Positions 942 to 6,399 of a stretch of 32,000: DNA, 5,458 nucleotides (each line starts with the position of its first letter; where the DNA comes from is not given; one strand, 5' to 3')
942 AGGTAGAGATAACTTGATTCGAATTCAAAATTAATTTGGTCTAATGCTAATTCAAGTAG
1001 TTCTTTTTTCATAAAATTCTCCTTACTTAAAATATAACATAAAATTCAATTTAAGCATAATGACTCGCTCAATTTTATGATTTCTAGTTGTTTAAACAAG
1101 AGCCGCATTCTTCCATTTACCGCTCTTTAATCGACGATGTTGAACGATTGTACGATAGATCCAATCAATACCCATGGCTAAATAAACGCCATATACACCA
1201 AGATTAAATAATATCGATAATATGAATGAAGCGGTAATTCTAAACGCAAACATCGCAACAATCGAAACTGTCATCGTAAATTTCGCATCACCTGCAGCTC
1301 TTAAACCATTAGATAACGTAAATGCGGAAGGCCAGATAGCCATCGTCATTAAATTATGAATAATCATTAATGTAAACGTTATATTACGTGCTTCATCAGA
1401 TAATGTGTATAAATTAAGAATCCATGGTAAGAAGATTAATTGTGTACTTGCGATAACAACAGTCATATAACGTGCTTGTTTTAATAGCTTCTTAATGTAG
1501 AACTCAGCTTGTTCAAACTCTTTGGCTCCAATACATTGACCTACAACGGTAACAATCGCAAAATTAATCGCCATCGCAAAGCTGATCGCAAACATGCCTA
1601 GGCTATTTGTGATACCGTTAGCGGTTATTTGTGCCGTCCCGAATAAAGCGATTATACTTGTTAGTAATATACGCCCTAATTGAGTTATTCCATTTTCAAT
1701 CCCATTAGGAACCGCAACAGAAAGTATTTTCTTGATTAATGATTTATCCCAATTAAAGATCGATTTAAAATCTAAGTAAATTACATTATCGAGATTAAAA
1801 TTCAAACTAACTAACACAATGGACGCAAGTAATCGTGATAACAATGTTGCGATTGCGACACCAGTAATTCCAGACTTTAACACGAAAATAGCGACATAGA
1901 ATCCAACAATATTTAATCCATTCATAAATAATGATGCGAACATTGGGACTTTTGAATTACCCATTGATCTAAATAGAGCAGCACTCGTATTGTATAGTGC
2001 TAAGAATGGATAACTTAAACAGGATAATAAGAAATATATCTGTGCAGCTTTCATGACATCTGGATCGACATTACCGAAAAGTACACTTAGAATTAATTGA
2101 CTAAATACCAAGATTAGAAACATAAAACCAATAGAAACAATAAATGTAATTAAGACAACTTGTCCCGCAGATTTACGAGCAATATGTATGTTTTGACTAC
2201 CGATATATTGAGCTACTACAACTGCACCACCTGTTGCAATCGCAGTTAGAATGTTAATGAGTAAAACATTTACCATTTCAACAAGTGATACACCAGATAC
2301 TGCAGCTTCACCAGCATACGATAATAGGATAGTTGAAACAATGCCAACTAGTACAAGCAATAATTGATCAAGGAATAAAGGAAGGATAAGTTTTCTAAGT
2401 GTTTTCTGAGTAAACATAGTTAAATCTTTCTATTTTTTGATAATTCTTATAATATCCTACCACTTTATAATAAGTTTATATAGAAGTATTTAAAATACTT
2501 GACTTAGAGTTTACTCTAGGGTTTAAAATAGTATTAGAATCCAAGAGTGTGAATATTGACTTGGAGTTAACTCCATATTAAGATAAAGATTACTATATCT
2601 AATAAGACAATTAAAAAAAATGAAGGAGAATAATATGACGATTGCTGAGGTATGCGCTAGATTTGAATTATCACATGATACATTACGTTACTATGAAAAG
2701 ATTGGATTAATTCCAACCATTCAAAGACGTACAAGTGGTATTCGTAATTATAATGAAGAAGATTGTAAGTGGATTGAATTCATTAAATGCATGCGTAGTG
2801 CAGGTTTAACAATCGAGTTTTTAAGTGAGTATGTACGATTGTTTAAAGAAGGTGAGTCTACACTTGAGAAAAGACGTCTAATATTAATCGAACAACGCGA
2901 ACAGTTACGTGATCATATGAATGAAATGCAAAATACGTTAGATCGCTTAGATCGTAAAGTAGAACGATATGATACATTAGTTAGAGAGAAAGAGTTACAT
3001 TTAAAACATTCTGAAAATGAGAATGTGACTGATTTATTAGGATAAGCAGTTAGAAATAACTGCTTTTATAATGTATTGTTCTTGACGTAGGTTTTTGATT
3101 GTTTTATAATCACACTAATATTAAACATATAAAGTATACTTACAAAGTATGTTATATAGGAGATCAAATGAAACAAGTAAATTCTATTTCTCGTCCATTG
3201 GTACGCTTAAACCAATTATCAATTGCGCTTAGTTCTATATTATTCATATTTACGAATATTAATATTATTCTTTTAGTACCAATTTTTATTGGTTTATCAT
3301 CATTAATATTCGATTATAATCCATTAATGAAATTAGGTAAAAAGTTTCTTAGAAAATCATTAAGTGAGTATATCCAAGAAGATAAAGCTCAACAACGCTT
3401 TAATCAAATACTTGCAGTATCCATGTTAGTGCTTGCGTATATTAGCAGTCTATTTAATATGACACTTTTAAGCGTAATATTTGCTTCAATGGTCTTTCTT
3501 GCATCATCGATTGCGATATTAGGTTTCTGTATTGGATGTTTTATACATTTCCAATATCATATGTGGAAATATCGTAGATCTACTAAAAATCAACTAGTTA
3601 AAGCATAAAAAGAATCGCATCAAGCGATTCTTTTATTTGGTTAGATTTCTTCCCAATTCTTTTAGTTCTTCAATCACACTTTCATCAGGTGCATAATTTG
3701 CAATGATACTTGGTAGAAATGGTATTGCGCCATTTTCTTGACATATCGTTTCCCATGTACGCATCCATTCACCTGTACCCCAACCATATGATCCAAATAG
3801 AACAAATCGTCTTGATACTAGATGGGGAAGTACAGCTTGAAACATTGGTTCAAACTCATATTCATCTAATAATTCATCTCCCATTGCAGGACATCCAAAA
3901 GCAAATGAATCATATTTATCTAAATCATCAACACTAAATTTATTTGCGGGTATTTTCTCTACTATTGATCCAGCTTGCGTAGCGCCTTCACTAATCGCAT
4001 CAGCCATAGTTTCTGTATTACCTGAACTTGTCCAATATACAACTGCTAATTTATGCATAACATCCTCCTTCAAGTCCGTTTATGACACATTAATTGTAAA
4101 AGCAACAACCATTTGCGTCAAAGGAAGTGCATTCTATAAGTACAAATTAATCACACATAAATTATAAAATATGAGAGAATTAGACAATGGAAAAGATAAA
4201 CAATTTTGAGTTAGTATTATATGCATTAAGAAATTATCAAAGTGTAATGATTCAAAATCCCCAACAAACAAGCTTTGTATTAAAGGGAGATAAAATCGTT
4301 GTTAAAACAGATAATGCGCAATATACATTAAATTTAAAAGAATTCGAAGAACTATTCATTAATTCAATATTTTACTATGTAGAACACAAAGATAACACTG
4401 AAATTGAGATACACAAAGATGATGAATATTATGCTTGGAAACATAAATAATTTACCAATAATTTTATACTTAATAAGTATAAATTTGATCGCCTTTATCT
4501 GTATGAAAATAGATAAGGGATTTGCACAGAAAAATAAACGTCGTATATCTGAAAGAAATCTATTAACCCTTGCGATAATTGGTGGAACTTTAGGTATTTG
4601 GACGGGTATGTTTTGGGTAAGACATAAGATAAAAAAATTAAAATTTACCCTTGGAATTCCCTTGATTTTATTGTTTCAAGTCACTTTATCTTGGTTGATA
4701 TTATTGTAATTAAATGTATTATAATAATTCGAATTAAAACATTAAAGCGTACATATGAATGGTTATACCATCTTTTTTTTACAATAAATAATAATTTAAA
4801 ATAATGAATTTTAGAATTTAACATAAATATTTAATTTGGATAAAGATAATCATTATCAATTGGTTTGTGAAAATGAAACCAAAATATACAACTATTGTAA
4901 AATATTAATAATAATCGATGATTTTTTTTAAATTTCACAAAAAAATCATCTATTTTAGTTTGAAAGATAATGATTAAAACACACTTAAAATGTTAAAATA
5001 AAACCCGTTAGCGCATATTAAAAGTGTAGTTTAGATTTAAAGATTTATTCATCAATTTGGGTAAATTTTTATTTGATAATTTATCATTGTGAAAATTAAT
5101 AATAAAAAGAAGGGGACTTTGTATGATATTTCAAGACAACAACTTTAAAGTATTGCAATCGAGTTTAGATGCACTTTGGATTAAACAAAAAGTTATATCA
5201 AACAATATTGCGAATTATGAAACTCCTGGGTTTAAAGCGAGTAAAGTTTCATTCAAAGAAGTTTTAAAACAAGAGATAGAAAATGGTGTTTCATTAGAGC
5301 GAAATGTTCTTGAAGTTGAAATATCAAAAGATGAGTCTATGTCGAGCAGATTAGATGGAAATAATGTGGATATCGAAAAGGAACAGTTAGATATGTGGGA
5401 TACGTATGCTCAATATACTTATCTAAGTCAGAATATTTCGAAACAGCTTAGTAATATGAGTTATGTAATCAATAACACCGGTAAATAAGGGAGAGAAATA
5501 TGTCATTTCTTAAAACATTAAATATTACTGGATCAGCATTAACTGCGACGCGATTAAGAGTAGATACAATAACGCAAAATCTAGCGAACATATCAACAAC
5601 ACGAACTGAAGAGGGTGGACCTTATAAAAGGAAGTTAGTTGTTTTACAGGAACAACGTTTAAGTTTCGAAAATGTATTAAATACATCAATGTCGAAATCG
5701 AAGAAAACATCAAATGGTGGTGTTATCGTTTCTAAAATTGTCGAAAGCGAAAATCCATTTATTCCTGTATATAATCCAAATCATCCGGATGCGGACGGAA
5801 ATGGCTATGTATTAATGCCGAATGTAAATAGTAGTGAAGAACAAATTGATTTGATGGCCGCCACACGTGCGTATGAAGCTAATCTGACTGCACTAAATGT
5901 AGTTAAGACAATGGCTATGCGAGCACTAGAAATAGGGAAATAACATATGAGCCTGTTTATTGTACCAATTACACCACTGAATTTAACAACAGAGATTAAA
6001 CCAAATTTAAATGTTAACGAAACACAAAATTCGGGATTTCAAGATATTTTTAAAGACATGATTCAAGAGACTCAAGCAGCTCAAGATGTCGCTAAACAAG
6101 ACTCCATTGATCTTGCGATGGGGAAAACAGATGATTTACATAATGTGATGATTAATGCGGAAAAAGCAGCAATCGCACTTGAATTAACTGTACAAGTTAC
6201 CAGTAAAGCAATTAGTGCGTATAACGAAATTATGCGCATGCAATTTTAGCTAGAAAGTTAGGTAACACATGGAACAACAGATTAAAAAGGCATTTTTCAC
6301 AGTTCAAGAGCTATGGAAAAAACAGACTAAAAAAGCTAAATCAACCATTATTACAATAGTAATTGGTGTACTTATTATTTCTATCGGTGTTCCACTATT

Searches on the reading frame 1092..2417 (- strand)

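Call 37: search_protein_families(library=pfam, proteins=[window:1092-2417:-], max_evalue=0.01)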
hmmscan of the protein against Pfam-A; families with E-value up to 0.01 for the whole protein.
window:1092-2417:- (441 aa): 2 families
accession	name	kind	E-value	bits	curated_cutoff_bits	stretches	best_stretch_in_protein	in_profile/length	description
PF01554.23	MatE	-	1.8e-42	145.2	24.9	2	13-174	1-160/161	MatE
PF03023.19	MurJ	-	2.9e-05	23.3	27.4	1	5-203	197-396/451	Lipid II flippase MurJ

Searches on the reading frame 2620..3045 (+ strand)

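Call 37: search_protein_families(library=pfam, proteins=[window:2620-3045:+], max_evalue=0.01)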
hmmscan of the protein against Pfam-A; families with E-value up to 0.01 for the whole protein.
window:2620-3045:+ (141 aa): 3 families
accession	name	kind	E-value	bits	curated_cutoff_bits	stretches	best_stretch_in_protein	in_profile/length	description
PF13411.12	MerR_1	-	3.6e-16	59.4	21.6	1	6-71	1-65/69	MerR HTH family regulatory protein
PF00376.29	MerR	-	5.2e-13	49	28.2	1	7-44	1-38/38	MerR family regulatory protein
PF09278.17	MerR-DNA-bind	-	1.4e-06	29.2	25.4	1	52-111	4-63/65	MerR, DNA binding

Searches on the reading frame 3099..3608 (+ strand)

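Call 37: search_protein_families(library=pfam, proteins=[window:3099-3608:+], max_evalue=0.01)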
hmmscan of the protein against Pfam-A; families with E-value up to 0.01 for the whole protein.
window:3099-3608:+ (169 aa): 1 family
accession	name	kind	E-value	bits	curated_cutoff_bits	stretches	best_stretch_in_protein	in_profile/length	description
PF14340.12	DUF4395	-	2.6e-24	86.4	24.5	1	32-154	3-129/130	Domain of unknown function (DUF4395)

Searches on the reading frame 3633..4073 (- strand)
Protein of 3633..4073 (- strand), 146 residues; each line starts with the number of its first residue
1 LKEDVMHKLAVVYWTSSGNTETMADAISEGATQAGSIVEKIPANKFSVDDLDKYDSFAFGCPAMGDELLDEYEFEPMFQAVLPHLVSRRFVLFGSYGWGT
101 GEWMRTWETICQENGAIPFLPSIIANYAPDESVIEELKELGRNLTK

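Call 37: search_protein_families(library=pfam, proteins=[window:3633-4073:-], max_evalue=0.01)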
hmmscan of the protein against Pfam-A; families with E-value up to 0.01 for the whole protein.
window:3633-4073:- (146 aa): 1 family
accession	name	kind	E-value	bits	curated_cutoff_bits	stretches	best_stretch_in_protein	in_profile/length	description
PF00258.30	Flavodoxin_1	-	3e-13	50.6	25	1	11-136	1-138/143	Flavodoxin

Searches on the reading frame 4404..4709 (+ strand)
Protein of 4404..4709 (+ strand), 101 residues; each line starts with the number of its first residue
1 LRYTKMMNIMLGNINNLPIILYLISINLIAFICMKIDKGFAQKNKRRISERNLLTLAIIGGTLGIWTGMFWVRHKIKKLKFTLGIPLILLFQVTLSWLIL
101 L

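Call 37: search_protein_families(library=pfam, proteins=[window:4404-4709:+], max_evalue=0.01)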
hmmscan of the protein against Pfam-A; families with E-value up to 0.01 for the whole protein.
window:4404-4709:+ (101 aa): 1 family
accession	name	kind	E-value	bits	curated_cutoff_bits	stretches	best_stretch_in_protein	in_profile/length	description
PF06961.18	DUF1294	-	7.5e-21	74.6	25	1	27-81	1-55/55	Protein of unknown function (DUF1294)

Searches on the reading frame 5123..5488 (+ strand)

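Call 6: search_protein_families(library=pfam, proteins=[window:5123-5488:+], max_evalue=0.001)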
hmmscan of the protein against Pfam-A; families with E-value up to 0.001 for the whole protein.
window:5123-5488:+ (121 aa): 1 family
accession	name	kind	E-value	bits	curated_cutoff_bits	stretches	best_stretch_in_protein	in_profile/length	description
PF00460.25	Flg_bb_rod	-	6.3e-09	36.1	20.7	1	10-38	3-31/31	Flagella basal body rod protein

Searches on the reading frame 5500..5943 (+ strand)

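Call 6: search_protein_families(library=pfam, proteins=[window:5500-5943:+], max_evalue=0.001)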
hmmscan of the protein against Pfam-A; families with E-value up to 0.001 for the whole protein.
window:5500-5943:+ (147 aa): 2 families
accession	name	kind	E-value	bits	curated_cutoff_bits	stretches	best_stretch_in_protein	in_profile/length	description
PF06429.18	Flg_bbr_C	-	2.7e-09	36.8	23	1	102-144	3-45/46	Flagellar basal body rod FlgEFG protein C-terminal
PF00460.25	Flg_bb_rod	-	2.2e-05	24.7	20.7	1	7-34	1-28/31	Flagella basal body rod protein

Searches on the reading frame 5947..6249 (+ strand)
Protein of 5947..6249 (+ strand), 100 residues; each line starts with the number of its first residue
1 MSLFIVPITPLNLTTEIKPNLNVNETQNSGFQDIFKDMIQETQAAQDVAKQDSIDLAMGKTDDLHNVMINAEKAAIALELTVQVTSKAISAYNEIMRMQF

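Call 6: search_protein_families(library=pfam, proteins=[window:5947-6249:+], max_evalue=0.001)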
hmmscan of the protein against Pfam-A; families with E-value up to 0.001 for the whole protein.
window:5947-6249:+ (100 aa): 1 family
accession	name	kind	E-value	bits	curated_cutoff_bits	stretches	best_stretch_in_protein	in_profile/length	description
PF02049.23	FliE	-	4.9e-25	87.9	22.4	1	20-99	9-88/89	Flagellar hook-basal body complex protein FliE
